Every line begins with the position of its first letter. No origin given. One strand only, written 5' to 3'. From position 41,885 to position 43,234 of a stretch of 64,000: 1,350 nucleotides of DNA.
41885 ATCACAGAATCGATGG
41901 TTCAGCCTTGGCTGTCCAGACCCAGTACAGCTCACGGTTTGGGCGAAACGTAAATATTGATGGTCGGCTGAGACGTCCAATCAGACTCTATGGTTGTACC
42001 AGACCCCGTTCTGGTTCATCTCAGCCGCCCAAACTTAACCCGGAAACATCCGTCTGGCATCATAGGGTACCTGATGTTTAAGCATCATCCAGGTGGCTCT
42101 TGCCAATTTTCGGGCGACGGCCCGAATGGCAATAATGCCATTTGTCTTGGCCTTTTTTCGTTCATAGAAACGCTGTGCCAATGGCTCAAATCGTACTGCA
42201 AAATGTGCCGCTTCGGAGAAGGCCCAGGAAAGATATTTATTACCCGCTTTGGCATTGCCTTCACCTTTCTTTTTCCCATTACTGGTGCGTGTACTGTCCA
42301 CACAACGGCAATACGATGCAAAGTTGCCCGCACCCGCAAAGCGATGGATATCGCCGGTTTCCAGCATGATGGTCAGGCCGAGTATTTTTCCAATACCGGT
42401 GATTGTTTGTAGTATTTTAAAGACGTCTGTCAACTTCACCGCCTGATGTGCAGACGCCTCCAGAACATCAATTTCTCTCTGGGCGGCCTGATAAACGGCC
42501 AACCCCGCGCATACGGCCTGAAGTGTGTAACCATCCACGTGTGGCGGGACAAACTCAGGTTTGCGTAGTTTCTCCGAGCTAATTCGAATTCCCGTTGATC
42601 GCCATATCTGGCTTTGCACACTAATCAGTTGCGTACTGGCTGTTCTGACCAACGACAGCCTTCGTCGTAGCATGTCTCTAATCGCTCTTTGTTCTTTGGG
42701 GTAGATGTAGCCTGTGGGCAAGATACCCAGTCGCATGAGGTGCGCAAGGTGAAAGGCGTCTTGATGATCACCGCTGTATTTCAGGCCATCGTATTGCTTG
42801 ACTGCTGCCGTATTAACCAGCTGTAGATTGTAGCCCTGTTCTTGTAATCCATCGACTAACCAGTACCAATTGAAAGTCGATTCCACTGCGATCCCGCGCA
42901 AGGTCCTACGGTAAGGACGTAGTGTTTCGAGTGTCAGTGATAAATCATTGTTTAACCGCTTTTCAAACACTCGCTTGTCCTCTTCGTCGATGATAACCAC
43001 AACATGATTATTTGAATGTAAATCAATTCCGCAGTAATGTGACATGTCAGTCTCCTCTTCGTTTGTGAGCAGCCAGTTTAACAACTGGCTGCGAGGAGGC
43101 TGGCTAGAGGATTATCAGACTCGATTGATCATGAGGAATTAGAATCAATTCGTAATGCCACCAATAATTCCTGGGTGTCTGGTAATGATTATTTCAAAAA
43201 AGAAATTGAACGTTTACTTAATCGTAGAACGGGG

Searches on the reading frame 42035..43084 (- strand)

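Call 24: search_protein_families(library=pfam, proteins=[window:42035-43084:-])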
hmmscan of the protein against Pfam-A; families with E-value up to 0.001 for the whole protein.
window:42035-43084:- (349 aa): 2 families
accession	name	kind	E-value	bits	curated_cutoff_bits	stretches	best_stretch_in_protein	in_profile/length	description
PF02371.22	Transposase_20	-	1.8e-17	63.9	21.3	1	223-308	2-87/87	Transposase IS116/IS110/IS902 family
PF01548.23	DEDD_Tnp_IS110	-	4.2e-16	59.6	29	1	18-155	1-145/155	Transposase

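Call 62: search_protein_families(library=ncbifam, proteins=[window:42035-43084:-])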
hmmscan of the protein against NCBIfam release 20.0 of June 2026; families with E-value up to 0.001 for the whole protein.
window:42035-43084:- (349 aa): 2 families
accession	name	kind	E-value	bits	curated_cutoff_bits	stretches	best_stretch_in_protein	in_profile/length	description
NF033542.1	transpos_IS110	equivalog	5.5e-52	177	140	1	17-339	1-342/343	IS110 family RNA-guided transposase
NF052498.1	TIGR_Tas_endo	equivalog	0.0008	19.4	100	0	197-314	45-164/215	TIGR-Tas system RNA-guided endonuclease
